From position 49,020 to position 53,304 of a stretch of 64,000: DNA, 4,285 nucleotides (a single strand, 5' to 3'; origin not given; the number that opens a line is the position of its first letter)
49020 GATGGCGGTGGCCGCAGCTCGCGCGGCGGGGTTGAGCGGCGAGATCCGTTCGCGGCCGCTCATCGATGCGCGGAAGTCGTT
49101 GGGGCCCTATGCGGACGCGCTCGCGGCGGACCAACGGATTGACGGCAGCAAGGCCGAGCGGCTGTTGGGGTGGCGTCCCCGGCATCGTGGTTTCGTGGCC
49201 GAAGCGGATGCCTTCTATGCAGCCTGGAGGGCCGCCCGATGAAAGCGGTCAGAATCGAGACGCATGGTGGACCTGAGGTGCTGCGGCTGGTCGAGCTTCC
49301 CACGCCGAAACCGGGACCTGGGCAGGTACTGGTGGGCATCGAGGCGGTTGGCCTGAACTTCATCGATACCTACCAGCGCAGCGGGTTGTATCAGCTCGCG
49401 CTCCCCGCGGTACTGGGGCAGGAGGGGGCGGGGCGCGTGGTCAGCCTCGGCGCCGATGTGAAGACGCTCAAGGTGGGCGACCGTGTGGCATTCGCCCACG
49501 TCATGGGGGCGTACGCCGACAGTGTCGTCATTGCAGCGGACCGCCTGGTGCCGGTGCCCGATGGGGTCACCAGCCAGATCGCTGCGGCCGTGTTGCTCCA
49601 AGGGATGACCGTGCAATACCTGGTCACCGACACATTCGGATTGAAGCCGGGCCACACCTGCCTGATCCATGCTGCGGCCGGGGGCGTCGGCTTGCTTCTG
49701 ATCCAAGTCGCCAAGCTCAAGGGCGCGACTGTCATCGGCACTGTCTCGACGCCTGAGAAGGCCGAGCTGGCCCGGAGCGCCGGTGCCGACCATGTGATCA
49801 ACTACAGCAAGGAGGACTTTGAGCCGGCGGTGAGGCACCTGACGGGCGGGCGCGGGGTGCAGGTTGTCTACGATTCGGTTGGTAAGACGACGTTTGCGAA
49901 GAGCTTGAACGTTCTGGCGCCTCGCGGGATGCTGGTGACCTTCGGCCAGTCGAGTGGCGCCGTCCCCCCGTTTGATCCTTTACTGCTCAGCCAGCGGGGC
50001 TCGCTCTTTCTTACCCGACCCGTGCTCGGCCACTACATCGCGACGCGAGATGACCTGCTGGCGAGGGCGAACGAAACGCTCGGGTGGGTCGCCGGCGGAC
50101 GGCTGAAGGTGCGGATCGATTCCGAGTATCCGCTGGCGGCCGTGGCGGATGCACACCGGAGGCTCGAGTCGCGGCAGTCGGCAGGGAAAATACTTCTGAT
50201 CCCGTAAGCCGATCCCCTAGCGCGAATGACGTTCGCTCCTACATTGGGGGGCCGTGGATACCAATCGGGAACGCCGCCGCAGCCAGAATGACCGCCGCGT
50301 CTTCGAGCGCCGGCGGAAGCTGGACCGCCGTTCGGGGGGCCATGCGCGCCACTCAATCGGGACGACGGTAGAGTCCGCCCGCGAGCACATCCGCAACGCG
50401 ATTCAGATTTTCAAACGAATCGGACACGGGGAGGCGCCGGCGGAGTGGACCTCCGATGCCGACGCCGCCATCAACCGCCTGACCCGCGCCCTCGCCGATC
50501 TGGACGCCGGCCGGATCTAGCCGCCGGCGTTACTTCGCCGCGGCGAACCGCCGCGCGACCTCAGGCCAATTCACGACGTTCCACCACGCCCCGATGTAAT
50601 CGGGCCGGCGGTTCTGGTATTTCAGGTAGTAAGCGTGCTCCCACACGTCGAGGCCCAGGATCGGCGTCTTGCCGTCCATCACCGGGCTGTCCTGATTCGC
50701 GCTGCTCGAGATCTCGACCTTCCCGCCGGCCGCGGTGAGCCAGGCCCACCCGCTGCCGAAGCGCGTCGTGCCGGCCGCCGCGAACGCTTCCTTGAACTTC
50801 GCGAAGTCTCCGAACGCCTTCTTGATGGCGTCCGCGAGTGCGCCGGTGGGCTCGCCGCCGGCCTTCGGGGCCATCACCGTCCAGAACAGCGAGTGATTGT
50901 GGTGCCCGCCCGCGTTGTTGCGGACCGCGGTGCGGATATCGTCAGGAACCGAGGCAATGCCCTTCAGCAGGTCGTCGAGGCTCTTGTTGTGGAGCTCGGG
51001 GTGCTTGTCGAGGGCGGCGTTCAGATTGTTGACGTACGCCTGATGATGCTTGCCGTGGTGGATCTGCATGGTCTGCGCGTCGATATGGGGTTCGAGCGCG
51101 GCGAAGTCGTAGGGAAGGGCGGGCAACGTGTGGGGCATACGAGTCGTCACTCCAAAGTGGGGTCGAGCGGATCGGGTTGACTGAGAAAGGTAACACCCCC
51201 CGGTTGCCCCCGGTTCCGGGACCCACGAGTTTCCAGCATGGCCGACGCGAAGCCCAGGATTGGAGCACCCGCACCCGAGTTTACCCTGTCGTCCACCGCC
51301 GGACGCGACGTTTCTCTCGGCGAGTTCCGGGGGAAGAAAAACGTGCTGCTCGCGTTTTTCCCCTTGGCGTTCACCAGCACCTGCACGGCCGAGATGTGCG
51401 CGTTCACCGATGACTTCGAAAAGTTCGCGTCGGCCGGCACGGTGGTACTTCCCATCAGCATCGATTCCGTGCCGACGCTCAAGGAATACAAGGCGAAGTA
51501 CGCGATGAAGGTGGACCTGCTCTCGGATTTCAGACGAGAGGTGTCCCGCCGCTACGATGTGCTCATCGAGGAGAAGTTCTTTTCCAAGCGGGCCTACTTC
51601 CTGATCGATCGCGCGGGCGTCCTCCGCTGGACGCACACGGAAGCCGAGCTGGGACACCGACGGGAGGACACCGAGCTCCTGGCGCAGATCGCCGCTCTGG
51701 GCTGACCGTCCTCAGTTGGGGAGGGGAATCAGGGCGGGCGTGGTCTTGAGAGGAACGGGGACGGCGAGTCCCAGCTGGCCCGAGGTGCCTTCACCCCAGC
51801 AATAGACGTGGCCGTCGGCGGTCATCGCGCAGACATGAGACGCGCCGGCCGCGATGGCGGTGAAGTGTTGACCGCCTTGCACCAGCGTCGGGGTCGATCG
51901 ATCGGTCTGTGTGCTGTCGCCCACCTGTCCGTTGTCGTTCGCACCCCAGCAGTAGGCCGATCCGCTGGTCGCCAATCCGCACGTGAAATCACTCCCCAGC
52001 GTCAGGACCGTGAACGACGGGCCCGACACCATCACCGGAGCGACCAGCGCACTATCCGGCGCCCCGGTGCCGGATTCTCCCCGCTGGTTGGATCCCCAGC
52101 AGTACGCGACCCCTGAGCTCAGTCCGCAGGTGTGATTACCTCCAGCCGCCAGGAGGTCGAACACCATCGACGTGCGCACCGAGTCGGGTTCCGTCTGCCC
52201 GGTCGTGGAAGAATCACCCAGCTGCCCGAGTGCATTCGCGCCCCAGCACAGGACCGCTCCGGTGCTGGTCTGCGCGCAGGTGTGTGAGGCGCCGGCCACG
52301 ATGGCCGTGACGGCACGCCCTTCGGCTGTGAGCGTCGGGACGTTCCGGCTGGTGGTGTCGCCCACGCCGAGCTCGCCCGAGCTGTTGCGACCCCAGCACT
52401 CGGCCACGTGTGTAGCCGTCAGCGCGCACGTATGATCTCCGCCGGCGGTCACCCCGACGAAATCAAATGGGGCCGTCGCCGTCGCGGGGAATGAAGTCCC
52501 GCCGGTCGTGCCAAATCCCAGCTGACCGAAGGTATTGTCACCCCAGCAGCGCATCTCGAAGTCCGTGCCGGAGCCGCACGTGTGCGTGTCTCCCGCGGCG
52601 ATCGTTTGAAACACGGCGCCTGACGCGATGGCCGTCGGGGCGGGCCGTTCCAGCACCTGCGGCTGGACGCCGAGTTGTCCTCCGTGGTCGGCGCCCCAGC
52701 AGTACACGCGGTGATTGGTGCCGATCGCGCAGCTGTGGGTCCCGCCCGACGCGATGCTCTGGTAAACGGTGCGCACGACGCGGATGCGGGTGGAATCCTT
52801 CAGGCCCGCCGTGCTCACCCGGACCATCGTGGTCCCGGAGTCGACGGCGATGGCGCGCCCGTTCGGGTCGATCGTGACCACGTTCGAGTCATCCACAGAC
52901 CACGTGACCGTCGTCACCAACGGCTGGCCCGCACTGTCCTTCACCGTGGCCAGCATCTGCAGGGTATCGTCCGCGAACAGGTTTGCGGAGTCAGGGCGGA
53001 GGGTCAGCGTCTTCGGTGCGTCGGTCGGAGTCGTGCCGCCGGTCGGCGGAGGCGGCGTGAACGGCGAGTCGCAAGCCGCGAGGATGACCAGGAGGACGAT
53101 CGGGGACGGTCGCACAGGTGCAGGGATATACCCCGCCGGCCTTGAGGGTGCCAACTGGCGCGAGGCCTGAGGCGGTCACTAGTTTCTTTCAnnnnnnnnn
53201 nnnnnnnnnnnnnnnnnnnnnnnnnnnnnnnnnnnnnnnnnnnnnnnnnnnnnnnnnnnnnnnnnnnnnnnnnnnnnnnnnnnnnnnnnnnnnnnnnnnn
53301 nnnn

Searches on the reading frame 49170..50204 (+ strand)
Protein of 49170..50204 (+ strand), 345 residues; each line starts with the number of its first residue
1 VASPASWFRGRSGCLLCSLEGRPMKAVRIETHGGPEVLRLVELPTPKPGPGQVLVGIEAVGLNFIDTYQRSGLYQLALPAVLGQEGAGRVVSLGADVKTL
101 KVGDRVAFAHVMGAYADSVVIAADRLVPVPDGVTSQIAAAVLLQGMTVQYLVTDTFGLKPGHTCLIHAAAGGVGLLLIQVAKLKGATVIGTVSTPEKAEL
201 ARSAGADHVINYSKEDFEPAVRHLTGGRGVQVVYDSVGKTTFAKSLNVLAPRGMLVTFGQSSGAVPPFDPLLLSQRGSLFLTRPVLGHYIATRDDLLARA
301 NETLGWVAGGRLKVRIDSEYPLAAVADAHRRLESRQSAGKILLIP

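Call 14: search_protein_families(library=pfam, proteins=[window:49170-50204:+])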
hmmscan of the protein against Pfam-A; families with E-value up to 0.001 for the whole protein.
window:49170-50204:+ (345 aa): 3 families
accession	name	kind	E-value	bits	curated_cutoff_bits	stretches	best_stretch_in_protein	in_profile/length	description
PF00107.32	ADH_zinc_N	-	7.6e-30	103.9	31.8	1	172-270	1-99/129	Zinc-binding dehydrogenase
PF13602.12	ADH_zinc_N_2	-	1.7e-26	94.2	27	1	205-343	2-134/134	Zinc-binding dehydrogenase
PF08240.17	ADH_N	-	1.2e-16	61.2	23.5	1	49-131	1-104/104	Alcohol dehydrogenase GroES-like domain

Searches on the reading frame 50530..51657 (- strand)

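Call 14: search_protein_families(library=pfam, proteins=[window:50530-51657:-])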
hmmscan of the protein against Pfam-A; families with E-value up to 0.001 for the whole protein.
window:50530-51657:- (375 aa): 2 families
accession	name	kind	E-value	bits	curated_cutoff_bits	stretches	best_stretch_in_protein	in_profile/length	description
PF02777.23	Sod_Fe_C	-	7.4e-41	138.8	20.9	1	270-370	1-102/102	Iron/manganese superoxide dismutases, C-terminal domain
PF00081.27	Sod_Fe_N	-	1.2e-31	109.4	27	1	176-263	2-82/82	Iron/manganese superoxide dismutases, alpha-hairpin domain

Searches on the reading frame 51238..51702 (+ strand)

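Call 58: search_protein_families(library=pfam, max_evalue=0.00001, proteins=[window:51238-51702:+])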
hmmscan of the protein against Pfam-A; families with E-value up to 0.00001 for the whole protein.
window:51238-51702:+ (155 aa): 2 families
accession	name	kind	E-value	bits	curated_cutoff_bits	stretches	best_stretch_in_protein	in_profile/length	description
PF00578.27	AhpC-TSA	-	1.3e-32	112.8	26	1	8-131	1-123/124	AhpC/TSA family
PF08534.16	Redoxin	-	5.5e-22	78.6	26.6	1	9-143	3-140/148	Redoxin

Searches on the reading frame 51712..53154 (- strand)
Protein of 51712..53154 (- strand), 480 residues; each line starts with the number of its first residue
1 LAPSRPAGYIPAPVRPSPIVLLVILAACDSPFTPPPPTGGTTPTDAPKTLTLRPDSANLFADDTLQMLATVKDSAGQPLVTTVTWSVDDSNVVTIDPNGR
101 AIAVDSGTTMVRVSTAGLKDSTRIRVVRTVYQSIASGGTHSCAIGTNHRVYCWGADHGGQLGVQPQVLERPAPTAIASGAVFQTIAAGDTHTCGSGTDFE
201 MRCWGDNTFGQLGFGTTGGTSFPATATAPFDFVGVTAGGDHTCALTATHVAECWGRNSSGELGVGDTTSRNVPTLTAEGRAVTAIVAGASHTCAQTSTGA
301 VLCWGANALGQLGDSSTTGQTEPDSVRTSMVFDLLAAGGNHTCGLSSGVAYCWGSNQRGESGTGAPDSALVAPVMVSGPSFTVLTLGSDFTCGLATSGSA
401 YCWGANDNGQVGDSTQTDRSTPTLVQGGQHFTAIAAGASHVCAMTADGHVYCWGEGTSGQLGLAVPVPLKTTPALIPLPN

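Call 58: search_protein_families(library=pfam, max_evalue=0.00001, proteins=[window:51712-53154:-])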
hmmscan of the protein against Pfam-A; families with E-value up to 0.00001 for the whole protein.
window:51712-53154:- (480 aa): 4 families
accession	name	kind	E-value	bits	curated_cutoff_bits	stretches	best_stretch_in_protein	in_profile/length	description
PF25390.1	WD40_RLD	-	1.2e-67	229.3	150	2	128-377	88-346/363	RCC1-like domain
PF00415.24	RCC1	-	1.8e-55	185.7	21.7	4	397-443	1-49/50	Regulator of chromosome condensation (RCC1) repeat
PF13540.12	RCC1_2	-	3.7e-49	163.8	22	5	432-460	2-30/30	Regulator of chromosome condensation (RCC1) repeat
PF25384.1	Alsin_RLD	-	3.2e-11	43.6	100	0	400-472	244-318/405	Alsin RCC1-like domain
